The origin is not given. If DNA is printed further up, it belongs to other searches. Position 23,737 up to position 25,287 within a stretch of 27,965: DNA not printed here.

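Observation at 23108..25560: Sensor-less histidine kinase translationally coupled to a redoxin-like/2OG-Fe(II) oxygenase fusion protein: candidate hydroxylation-based O2/redox/2OG sensing module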

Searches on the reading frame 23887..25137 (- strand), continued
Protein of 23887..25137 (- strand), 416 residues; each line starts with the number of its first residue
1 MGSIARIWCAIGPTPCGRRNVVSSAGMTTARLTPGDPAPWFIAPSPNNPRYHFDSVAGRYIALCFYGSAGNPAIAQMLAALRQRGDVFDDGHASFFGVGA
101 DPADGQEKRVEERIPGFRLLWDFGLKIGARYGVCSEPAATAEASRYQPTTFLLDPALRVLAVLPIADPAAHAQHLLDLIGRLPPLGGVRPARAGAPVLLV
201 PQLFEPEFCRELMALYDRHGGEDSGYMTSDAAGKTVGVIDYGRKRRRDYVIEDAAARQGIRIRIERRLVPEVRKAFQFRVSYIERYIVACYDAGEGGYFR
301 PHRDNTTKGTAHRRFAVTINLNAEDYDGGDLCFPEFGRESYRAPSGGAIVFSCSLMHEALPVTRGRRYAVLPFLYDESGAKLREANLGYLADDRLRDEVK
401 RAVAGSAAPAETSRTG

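Call 14: find_encoding_contigs(protein=P0031, flank=6000, max_places=3)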
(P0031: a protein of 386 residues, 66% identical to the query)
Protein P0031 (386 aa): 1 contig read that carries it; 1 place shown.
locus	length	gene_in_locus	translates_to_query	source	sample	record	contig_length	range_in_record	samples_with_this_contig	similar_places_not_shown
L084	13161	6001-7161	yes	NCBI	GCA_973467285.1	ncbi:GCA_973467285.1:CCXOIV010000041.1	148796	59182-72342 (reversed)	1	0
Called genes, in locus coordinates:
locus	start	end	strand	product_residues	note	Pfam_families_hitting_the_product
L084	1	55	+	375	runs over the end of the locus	-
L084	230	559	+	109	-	-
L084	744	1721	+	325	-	-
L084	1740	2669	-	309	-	PF01728:FtsJ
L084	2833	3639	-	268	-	PF08282:Hydrolase_3 (weak)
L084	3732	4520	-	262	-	PF04773:FecR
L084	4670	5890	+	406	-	PF06722:EryCIII-like_C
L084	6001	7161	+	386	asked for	PF00578:AhpC-TSA (weak), PF13640:2OG-FeII_Oxy_3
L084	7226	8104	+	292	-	PF20434:BD-FAE, PF07859:Abhydrolase_3, PF00135:COesterase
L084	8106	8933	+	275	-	PF00106:adh_short, PF08659:KR, PF13561:adh_short_C2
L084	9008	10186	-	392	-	PF03786:UxuA, PF01261:AP_endonuc_2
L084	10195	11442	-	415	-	PF07350:Gig2-like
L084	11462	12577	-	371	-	PF00005:ABC_tran, PF02463:SMC_N (faint), PF03193:RsgA_GTPase (faint), PF13304:AAA_21 (faint), PF17912:OB_MalK, PF08402:TOBE_2 (weak)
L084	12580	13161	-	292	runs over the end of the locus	PF00528:BPD_transp_1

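Call 15: find_related_loci(query=window:23887-25059:-, collection=metagenome_contigs, flank=5000)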
Query window:23887-25059:- (390 aa) in metagenome_contigs; peptide patterns used: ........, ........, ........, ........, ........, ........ (x = any residue, [..] = any of these).
265 stretches matched a pattern; 114 encode a relative of the query (tblastn E <= 1e-3); the best 80 are kept; 80 distinct loci.
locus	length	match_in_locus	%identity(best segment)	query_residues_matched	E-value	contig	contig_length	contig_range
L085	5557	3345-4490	85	1-384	0e+0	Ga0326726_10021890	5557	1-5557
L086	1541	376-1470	88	1-366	0e+0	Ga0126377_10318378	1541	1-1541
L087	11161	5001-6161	83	1-389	0e+0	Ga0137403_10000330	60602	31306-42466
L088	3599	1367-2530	83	1-389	0e+0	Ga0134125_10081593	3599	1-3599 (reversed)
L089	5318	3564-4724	83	1-389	0e+0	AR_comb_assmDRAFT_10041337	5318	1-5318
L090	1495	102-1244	80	2-384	0e+0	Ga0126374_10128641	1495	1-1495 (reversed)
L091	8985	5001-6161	74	1-390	0e+0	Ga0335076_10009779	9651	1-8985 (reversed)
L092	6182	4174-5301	72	1-377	0e+0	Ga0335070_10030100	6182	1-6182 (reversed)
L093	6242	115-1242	71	1-377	2e-180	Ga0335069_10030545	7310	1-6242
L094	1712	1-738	87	139-384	9e-155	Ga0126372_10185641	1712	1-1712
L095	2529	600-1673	63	6-357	3e-149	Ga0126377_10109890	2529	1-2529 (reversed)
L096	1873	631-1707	62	6-358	4e-149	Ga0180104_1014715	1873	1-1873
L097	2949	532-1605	62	6-357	6e-145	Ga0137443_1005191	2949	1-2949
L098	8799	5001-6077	61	6-358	4e-137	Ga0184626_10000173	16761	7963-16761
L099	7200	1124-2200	61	6-358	4e-137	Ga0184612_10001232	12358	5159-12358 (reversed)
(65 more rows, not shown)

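Call 17: search_solved_structures(query=A1, max_evalue=0.01, show_alignments=2)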
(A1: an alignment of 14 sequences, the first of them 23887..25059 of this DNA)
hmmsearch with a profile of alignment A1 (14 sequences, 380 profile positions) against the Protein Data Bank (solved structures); distinct sequences matched with E-value up to 0.01: 37.
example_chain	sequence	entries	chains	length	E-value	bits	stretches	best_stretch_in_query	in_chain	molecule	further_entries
2ywn_A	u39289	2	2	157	2.2e-10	43.3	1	3-133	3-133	Peroxiredoxin-like protein | Peroxiredoxin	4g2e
3hjp_A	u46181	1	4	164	7.8e-08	34.8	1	27-140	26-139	Peroxiredoxin, bacterioferritin comigratory protein homolog (Bcp-4)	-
3drn_A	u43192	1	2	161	4.7e-07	32.3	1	4-156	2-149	Peroxiredoxin, bacterioferritin comigratory protein homolog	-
3dkq_A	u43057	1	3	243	8e-07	31.5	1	215-346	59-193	PKHD-type hydroxylase Sbal_3634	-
9ghl_A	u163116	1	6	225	9.7e-07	31.3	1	262-343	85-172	PKHD-type hydroxylase PiuC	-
9qn1_A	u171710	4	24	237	1.1e-06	31.1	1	262-343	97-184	PKHD-type hydroxylase PiuC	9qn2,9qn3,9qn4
9qn0_A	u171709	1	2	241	1.1e-06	31.1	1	262-343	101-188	PKHD-type hydroxylase PiuC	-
5epf_A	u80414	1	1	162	1.2e-06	31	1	33-153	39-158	Peroxiredoxin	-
2cx3_A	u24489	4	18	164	7.4e-06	28.4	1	4-127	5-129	bacterioferritin comigratory protein | Thiol peroxidase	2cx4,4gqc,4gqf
5ovq_D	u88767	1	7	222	1.8e-05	27.1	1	4-165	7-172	Peroxiredoxin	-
5ovq_A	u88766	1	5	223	1.8e-05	27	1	4-165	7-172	Peroxiredoxin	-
3gkn_A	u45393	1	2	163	4.9e-05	25.7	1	24-153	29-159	Bacterioferritin comigratory protein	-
5iox_A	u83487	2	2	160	5.4e-05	25.5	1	24-153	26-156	Bacterioferritin comigratory protein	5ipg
5iiz_A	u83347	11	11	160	5.7e-05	25.4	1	24-153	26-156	Bacterioferritin comigratory protein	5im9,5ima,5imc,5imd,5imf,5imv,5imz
3gkk_A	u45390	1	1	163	5.7e-05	25.4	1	24-153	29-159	Bacterioferritin comigratory protein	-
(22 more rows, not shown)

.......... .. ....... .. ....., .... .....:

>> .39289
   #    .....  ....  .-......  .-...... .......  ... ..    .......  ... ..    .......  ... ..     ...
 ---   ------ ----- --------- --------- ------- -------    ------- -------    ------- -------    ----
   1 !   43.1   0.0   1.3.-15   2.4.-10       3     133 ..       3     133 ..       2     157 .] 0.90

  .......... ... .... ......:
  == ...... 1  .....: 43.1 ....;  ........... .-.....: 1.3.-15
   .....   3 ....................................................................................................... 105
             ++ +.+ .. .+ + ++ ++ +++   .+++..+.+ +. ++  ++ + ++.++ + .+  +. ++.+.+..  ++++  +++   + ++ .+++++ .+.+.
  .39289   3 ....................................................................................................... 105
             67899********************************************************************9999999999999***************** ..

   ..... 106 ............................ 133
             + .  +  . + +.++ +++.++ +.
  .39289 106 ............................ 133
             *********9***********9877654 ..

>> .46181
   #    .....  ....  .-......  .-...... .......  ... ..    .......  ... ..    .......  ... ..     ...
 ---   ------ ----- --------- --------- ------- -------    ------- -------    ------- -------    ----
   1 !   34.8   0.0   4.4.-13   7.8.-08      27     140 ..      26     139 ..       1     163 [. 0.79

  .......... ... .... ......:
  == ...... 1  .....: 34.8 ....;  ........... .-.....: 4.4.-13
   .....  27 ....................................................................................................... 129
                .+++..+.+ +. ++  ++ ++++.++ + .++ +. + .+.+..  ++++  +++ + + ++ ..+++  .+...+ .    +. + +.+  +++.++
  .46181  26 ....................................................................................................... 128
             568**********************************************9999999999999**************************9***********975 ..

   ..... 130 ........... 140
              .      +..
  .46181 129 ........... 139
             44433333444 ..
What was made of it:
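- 24661..25038 (-): Peroxiredoxin-like (AhpC/TSA, BCP-type) domain, aa 8-133. The TxxC active-site position reads GNPA. Alignment to Prx 2ywn, in which '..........' aligns with '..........' (call 17).
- Checked: The peroxidatic TxxC position of peroxiredoxins aligns with 'GNPA', or 'aepa' in the family profile, so the Cys is missing across the whole family (call 17).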

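Call 43: find_homologous_proteins(query=P0023)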
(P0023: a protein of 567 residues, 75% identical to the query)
Query P0023 (567 aa): 6124 proteins with E <= 0.001 among 8000 candidates; the best 120 are listed.
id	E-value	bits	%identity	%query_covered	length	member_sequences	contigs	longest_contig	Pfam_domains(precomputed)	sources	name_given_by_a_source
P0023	0.0e+0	1277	100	100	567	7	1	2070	PF13640.13,PF00512.32,PF00578.28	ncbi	ncbi:MAG TPA: 2OG-Fe(II) oxygenase, partial [Dongiaceae bacterium]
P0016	9.2e-210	716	80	66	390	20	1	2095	PF13640.13,PF00578.28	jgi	jgi:peroxiredoxin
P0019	3.2e-205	701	79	65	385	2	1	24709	PF13640.13,PF00578.28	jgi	jgi:peroxiredoxin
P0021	5.6e-203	694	78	66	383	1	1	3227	PF13640.13,PF00578.28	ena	-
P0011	2.2e-202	692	76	68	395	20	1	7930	PF13640.13,PF00578.28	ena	-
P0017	3.6e-202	691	77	66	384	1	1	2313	PF13640.13,PF08534.17,PF00578.28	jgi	jgi:peroxiredoxin/predicted 2-oxoglutarate/Fe(II)-dependent dioxygenase YbiX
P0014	5.4e-202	691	76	68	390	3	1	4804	PF13640.13,PF00578.28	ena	-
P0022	4.7e-201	687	79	65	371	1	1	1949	PF13640.13,PF00578.28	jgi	jgi:peroxiredoxin/predicted 2-oxoglutarate/Fe(II)-dependent dioxygenase YbiX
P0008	3.3e-200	685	76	68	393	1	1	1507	PF13640.13,PF00578.28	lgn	-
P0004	5.8e-200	684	77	66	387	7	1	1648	PF13640.13,PF00578.28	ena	-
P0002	8.2e-200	683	75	67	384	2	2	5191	PF13640.13,PF00578.28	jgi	jgi:peroxiredoxin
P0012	9.0e-200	683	76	66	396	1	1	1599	PF13640.13,PF00578.28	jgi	-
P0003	1.9e-199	682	75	66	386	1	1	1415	PF13640.13,PF00578.28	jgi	jgi:peroxiredoxin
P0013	1.9e-199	682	79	63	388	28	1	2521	PF13640.13,PF00578.28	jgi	jgi:peroxiredoxin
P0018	7.5e-199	680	77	66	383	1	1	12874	PF13640.13,PF00578.28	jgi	-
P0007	6.5e-198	677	76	66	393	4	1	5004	PF13640.13,PF00578.28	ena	-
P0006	1.5e-197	676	75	66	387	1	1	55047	PF13640.13,PF00578.28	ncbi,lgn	-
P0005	8.6e-197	673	75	66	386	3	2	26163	PF13640.13,PF00578.28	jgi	jgi:peroxiredoxin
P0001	3.2e-195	668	74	67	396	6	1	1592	PF13640.13,PF00578.28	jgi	-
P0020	4.7e-194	664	75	66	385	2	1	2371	PF13640.13,PF00578.28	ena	-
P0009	7.9e-194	664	76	66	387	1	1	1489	PF13640.13,PF00578.28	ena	-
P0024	2.7e-192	659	75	65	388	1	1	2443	PF13640.13,PF00578.28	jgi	jgi:peroxiredoxin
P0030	1.7e-190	653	80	60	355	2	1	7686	PF13640.13,PF00578.28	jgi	jgi:peroxiredoxin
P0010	8.5e-190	650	74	64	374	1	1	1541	PF13640.13,PF00578.28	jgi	-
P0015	3.1e-189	648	74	65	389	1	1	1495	PF13640.13,PF00578.28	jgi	-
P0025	1.1e-186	640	72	67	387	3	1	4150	PF13640.13,PF00578.28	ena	-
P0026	1.2e-184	633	70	68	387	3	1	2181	PF13640.13,PF00578.28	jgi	-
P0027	1.9e-184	633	71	67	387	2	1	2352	PF13640.13,PF00578.28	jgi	jgi:peroxiredoxin/predicted 2-oxoglutarate/Fe(II)-dependent dioxygenase YbiX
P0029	8.7e-183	627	71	65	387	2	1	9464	PF13640.13,PF00578.28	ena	-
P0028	1.1e-181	623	70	66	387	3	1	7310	PF13640.13,PF00578.28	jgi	-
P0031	8.5e-168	578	66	67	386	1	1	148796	PF13640.13,PF00578.28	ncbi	-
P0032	1.1e-145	505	60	64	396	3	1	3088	PF13640.13,PF00578.28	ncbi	-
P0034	3.9e-143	496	59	63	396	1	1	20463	PF13640.13,PF00578.28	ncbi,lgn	-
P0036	1.5e-142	494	62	65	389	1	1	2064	PF13640.13,PF00578.28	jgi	jgi:peroxiredoxin/predicted 2-oxoglutarate/Fe(II)-dependent dioxygenase YbiX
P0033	7.0e-141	489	57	65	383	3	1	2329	PF13640.13,PF00578.28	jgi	-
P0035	7.6e-141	489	58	66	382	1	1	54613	PF13640.13,PF00578.28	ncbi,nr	ncbi:MAG: 2OG-Fe(II) oxygenase [Alphaproteobacteria bacterium]|nr:2OG-Fe(II) oxygenase [Alphaproteob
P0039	3.3e-140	487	60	64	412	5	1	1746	PF13640.13,PF00578.28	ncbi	-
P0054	3.8e-140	486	62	63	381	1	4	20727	PF13640.13,PF00578.28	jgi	jgi:peroxiredoxin/predicted 2-oxoglutarate/Fe(II)-dependent dioxygenase YbiX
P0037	8.1e-140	485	66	56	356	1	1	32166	PF13640.13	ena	-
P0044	1.2e-139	485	60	63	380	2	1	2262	PF13640.13,PF00578.28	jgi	jgi:peroxiredoxin/predicted 2-oxoglutarate/Fe(II)-dependent dioxygenase YbiX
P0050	2.2e-139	484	61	63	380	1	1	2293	PF13640.13,PF00578.28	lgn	-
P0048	3.3e-139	483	61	63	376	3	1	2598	PF13640.13,PF00578.28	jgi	jgi:peroxiredoxin/predicted 2-oxoglutarate/Fe(II)-dependent dioxygenase YbiX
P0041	3.6e-139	483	62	62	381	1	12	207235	PF13640.13,PF00578.28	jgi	jgi:peroxiredoxin/predicted 2-oxoglutarate/Fe(II)-dependent dioxygenase YbiX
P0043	4.7e-138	479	57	65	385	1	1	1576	PF13640.13,PF00578.28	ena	-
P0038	6.2e-138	479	58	65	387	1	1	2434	PF13640.13,PF00578.28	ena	-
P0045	7.3e-138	479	56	65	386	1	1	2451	PF13640.13,PF00578.28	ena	-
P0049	1.0e-137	478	61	63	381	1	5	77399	PF13640.13,PF00578.28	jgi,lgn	jgi:peroxiredoxin/predicted 2-oxoglutarate/Fe(II)-dependent dioxygenase YbiX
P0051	2.7e-137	477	60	63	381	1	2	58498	PF13640.13,PF00578.28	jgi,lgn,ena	-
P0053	2.9e-137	477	61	63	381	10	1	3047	PF13640.13,PF00578.28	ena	-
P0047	4.1e-137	476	59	63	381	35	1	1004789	PF13640.13,PF00578.28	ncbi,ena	-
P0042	4.6e-137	476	56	65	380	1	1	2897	PF13640.13,PF00578.28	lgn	-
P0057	2.4e-136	474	58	63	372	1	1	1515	PF13640.13,PF00578.28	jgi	jgi:peroxiredoxin/predicted 2-oxoglutarate/Fe(II)-dependent dioxygenase YbiX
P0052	3.1e-136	473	60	63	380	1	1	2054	PF13640.13,PF00578.28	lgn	-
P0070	3.3e-135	470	61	63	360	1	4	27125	PF13640.13,PF00578.28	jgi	jgi:predicted 2-oxoglutarate/Fe(II)-dependent dioxygenase YbiX/peroxiredoxin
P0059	3.9e-135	470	57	65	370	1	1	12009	PF13640.13,PF00578.28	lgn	-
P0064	9.0e-135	469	60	64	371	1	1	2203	PF13640.13,PF00578.28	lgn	-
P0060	3.7e-134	467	56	64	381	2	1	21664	PF13640.13,PF00578.28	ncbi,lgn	-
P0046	4.4e-134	466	57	66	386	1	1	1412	PF13640.13,PF00578.28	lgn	-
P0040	4.5e-134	466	56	65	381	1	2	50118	PF13640.13,PF00578.28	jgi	jgi:peroxiredoxin/predicted 2-oxoglutarate/Fe(II)-dependent dioxygenase YbiX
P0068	6.8e-134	466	57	65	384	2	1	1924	PF13640.13,PF08534.17,PF00578.28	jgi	-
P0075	1.6e-133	464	60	63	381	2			PF13640.13,PF00578.28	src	-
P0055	3.4e-133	463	57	65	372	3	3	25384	PF13640.13,PF00578.28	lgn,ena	-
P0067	4.3e-133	463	57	66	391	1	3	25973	PF13640.13,PF00578.28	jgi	jgi:peroxiredoxin/predicted 2-oxoglutarate/Fe(II)-dependent dioxygenase YbiX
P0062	4.4e-133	463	56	64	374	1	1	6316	PF13640.13,PF00578.28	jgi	jgi:peroxiredoxin/predicted 2-oxoglutarate/Fe(II)-dependent dioxygenase YbiX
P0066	5.0e-132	460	57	68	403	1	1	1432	PF13640.13,PF00578.28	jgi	jgi:peroxiredoxin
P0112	5.3e-132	459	54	63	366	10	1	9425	PF13640.13,PF00578.28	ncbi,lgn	-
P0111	8.9e-132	459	55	63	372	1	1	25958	PF13640.13,PF00578.28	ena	-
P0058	2.3e-131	457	53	67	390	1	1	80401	PF13640.13,PF00578.28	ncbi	ncbi:MAG: 2OG-Fe(II) oxygenase [Alphaproteobacteria bacterium]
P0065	2.8e-131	457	56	64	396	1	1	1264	PF13640.13,PF00578.28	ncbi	-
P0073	4.7e-131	456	55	63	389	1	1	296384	PF13640.13,PF00578.28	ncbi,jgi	-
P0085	9.6e-131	455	57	65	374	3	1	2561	PF13640.13,PF00578.28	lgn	-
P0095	1.1e-130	455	56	65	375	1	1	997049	PF13640.13,PF00578.28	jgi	-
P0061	1.2e-130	455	57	62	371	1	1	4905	PF13640.13,PF00578.28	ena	-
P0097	2.5e-130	454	58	64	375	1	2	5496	PF13640.13,PF00578.28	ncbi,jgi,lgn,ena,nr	ncbi:MAG TPA: 2OG-Fe(II) oxygenase [Gemmataceae bacterium]|nr:2OG-Fe(II) oxygenase [Gemmataceae bact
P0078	3.5e-130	453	55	63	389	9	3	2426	PF13640.13,PF00578.28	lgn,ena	-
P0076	4.4e-130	453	55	66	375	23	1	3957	PF13640.13,PF00578.28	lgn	-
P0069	6.0e-130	453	57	65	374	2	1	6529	PF13640.13,PF00578.28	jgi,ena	-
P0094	9.8e-130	452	54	64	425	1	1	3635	PF13640.13,PF08534.17,PF00578.28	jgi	-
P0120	1.5e-129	451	56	63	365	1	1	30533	PF13640.13,PF00578.28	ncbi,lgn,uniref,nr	ncbi:2OG-Fe(II) oxygenase [Zestomonas carbonaria]|uniref:PKHD-type hydroxylase YbiX n=1 Tax=Zestomon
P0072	2.0e-129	451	55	65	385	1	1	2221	PF13640.13,PF00578.28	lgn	-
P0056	2.0e-129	451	56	65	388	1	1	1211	PF13640.13,PF00578.28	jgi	-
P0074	2.0e-129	451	57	69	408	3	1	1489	PF13640.13,PF00578.28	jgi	jgi:peroxiredoxin/predicted 2-oxoglutarate/Fe(II)-dependent dioxygenase YbiX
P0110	5.6e-129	450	57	63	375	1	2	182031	PF13640.13,PF00578.28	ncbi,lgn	-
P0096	7.2e-129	449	56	63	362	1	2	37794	PF13640.13,PF00578.28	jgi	jgi:peroxiredoxin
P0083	1.0e-128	449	57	65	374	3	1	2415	PF13640.13,PF00578.28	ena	-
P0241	1.3e-128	448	58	63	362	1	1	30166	PF13640.13,PF00578.28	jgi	jgi:peroxiredoxin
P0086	2.0e-128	448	54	63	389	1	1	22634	PF13640.13,PF00578.28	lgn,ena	-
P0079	3.1e-128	447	56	65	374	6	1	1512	PF13640.13,PF00578.28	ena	-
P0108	5.6e-128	446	54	64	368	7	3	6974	PF13640.13,PF00578.28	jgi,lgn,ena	-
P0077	8.7e-128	446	58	64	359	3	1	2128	PF13640.13,PF00578.28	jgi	-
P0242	1.4e-127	445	55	63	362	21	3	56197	PF13640.13,PF08534.17,PF00578.28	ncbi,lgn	ncbi:MAG: redoxin domain-containing protein [Cyanobacteriota bacterium]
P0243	1.5e-127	445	55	63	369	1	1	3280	PF13640.13,PF00578.28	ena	-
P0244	2.1e-127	444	54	63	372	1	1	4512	PF13640.13,PF00578.28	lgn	-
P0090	2.8e-127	444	55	65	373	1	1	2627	PF13640.13,PF00578.28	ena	-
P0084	3.4e-127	444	54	64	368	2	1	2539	PF13640.13,PF00578.28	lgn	-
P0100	3.8e-127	443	54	63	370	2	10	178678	PF13640.13,PF00578.28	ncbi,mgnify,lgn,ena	mgnify:CR=1 FL=1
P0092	5.0e-127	443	55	64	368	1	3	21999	PF13640.13,PF08534.17,PF00578.28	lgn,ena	-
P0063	5.1e-127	443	53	65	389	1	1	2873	PF13640.13,PF00578.28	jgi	jgi:peroxiredoxin/predicted 2-oxoglutarate/Fe(II)-dependent dioxygenase YbiX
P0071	5.1e-127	443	56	65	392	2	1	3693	PF13640.13,PF00578.28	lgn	-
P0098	5.6e-127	443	54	66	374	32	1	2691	PF13640.13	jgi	jgi:predicted 2-oxoglutarate/Fe(II)-dependent dioxygenase YbiX/peroxiredoxin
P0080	5.7e-127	443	55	64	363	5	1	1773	PF13640.13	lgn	-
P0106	7.2e-127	443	53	67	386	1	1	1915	PF13640.13,PF00578.28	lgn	-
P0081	8.3e-127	442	55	65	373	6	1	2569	PF13640.13,PF00578.28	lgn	-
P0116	8.5e-127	442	56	64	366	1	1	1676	PF13640.13,PF00578.28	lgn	-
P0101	1.0e-126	442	55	63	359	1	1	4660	PF13640.13,PF00578.28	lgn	-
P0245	1.5e-126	441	55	63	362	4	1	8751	PF13640.13,PF08534.17,PF00578.28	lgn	-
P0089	2.2e-126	441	54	63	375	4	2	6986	PF13640.13,PF00578.28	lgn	-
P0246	2.2e-126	441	54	63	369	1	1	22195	PF13640.13,PF00578.28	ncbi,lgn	ncbi:MAG: 2OG-Fe(II) oxygenase [Alphaproteobacteria bacterium]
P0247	3.1e-126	440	55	65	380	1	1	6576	PF13640.13,PF00578.28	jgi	jgi:peroxiredoxin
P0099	3.3e-126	440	54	64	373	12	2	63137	PF13640.13,PF00578.28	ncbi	-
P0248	5.1e-126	440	54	63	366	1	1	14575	PF13640.13,PF00578.28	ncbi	-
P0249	5.2e-126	440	56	65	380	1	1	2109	PF13640.13,PF00578.28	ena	-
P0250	5.6e-126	440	54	63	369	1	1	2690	PF13640.13,PF00578.28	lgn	-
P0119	5.8e-126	440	54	64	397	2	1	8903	PF13640.13,PF00578.28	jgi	-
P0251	1.1e-125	439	54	63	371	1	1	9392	PF13640.13,PF00578.28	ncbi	-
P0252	1.6e-125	438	57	63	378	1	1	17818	PF13640.13,PF00578.28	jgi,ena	-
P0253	2.2e-125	438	52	65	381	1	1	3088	PF13640.13,PF00578.28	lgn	-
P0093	2.4e-125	438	57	65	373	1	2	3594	PF13640.13,PF00578.28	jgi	jgi:predicted 2-oxoglutarate/Fe(II)-dependent dioxygenase YbiX/peroxiredoxin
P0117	2.4e-125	438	56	63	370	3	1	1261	PF13640.13,PF00578.28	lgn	-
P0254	2.4e-125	437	58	62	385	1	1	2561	PF13640.13,PF00578.28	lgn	-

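Call 44: list_cluster_members(proteins=[P0023, P0121])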
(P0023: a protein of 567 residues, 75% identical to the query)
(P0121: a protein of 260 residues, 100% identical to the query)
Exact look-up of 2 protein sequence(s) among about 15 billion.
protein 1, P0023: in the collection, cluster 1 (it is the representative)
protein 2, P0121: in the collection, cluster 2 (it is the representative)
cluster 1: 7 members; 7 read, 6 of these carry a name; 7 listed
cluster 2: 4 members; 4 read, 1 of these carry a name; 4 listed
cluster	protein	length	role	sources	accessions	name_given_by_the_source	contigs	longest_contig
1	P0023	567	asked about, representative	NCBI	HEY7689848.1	MAG TPA: 2OG-Fe(II) oxygenase, partial [Dongiaceae bacterium]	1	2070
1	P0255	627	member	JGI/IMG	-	signal transduction histidine kinase/peroxiredoxin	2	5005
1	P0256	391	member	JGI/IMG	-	signal transduction histidine kinase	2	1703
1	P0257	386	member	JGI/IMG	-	signal transduction histidine kinase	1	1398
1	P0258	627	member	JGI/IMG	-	signal transduction histidine kinase/peroxiredoxin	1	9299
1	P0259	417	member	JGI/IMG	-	signal transduction histidine kinase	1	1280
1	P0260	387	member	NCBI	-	-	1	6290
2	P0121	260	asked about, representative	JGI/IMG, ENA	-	-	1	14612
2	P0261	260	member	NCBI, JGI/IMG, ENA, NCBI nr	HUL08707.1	MAG TPA: ATP-binding protein [Candidatus Acidoferrum sp.] | ATP-binding protein [Candidatus Acidoferrum sp.]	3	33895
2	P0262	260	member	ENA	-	-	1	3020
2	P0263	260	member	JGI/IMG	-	-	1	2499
